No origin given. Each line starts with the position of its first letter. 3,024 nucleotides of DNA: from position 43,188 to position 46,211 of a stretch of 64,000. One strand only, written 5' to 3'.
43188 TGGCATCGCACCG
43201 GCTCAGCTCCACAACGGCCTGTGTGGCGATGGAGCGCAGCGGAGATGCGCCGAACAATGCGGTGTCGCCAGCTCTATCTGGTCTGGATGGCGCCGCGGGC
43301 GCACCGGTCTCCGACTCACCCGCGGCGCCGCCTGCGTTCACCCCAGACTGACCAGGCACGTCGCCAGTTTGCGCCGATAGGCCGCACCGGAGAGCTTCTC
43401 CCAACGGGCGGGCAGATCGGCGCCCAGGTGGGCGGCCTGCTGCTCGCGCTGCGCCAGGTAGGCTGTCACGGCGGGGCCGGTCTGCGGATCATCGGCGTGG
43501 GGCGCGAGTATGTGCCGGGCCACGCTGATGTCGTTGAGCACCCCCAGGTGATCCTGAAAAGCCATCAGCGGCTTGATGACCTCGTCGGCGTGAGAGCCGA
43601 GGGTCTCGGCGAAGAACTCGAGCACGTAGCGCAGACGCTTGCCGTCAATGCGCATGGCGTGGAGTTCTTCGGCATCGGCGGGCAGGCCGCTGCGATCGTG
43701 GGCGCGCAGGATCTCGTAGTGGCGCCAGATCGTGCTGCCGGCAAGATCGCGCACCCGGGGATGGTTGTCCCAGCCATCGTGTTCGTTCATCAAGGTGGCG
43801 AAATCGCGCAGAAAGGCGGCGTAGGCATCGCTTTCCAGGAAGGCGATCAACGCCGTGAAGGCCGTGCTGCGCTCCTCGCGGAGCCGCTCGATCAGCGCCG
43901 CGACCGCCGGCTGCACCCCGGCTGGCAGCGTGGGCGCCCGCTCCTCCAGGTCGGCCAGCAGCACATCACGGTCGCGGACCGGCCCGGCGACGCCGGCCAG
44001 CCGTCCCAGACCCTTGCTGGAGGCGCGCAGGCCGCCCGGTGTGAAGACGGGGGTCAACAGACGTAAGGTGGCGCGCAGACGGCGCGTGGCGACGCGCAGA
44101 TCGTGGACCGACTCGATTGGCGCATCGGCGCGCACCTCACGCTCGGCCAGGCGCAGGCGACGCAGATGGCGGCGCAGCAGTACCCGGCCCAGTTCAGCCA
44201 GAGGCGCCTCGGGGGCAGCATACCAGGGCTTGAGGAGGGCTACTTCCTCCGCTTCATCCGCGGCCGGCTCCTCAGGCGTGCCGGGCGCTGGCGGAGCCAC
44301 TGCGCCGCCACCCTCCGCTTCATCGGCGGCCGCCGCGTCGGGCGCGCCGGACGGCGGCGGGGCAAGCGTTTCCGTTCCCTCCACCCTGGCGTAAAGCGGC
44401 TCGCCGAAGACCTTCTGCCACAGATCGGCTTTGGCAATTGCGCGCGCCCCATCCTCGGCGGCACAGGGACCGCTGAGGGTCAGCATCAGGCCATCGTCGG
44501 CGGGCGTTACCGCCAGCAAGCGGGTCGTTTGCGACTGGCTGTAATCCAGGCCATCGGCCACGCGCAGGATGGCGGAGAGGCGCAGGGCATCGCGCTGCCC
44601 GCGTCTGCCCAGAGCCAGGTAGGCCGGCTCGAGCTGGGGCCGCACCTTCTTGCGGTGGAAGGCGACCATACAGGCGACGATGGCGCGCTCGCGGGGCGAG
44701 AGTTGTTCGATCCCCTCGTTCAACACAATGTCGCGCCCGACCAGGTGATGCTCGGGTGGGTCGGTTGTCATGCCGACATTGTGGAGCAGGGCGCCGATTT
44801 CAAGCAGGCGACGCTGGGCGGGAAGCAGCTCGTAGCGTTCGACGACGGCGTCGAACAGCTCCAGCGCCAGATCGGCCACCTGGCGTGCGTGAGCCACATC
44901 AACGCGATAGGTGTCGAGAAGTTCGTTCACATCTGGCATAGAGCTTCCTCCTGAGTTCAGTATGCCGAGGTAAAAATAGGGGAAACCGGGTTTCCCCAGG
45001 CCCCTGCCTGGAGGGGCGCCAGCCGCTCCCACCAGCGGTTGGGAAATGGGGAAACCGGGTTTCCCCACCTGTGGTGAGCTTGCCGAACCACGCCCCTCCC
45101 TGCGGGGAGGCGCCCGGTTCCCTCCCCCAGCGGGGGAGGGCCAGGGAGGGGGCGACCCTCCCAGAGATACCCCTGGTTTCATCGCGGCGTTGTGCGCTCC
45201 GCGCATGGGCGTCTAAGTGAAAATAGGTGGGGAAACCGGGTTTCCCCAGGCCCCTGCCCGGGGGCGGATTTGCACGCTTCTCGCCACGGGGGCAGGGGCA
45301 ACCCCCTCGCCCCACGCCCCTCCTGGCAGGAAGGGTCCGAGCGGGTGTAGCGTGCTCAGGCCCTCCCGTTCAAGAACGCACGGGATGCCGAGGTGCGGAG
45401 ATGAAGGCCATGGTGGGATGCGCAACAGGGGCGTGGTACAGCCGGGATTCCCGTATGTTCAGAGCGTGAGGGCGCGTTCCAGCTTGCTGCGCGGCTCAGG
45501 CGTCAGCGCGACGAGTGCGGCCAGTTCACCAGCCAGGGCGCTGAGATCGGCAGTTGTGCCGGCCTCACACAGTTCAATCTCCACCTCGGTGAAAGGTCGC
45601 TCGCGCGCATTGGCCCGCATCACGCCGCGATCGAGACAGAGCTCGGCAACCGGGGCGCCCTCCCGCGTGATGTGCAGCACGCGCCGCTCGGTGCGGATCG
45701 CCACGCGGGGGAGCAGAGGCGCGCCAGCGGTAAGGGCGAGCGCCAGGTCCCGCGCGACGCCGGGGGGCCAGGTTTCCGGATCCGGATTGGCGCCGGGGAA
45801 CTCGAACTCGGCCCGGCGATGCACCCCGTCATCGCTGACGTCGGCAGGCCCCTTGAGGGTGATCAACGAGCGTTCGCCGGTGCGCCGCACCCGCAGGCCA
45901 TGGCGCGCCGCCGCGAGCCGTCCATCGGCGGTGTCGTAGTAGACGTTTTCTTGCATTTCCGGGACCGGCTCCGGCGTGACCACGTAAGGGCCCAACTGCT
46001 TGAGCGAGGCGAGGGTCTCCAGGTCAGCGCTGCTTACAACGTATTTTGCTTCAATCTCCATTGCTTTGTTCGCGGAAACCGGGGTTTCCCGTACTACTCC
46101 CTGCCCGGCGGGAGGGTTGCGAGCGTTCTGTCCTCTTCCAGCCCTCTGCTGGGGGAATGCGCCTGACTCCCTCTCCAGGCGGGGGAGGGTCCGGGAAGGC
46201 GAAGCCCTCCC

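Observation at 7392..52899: A 102-bp TIR element with TNA target-site duplications (six copies, two subfamilies): a candidate unannotated MITE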

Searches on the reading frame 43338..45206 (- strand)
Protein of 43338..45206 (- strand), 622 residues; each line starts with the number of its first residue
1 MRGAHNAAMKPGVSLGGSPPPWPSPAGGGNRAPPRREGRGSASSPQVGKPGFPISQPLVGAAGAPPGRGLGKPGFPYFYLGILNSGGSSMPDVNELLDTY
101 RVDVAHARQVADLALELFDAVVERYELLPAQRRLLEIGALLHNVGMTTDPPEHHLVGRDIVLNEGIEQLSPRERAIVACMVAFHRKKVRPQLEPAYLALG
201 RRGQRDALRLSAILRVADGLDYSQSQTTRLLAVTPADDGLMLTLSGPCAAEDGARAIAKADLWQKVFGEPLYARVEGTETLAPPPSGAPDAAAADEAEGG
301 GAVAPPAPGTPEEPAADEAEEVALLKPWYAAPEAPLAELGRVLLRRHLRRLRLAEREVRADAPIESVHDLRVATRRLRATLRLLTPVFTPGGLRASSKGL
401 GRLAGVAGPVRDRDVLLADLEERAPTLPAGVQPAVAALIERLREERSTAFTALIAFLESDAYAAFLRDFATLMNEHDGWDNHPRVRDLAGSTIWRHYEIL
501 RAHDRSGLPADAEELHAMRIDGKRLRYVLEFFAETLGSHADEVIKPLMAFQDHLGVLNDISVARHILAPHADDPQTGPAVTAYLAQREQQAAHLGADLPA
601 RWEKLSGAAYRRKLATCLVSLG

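Call 39: search_protein_families(library=pfam, proteins=[window:43338-45206:-])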
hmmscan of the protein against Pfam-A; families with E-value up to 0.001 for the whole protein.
window:43338-45206:- (622 aa): 3 families
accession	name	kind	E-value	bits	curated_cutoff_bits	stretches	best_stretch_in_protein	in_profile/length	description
PF05235.19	CHAD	-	2.3e-50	172.2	25.6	1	344-567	3-227/228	CHAD domain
PF21447.3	Ppx-GppA_III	-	4.1e-18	66.3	27.3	1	93-245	6-157/177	Ppx/GppA phosphatase, domain III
PF01966.28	HD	-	2.7e-06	28.1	22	1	105-221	3-114/116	HD domain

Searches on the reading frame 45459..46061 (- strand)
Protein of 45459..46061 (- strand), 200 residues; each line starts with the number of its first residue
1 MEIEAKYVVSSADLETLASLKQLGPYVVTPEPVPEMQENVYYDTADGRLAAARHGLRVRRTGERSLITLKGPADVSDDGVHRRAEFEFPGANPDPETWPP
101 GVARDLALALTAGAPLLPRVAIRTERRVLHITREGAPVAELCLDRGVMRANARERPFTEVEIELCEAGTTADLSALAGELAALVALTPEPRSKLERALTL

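Call 39: search_protein_families(library=pfam, proteins=[window:45459-46061:-])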
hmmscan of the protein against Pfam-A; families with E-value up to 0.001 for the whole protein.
window:45459-46061:- (200 aa): 1 family
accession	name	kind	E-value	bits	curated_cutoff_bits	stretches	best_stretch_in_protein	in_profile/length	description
PF01928.26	CYTH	-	1e-20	74.8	23.2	1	2-196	3-177/179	CYTH domain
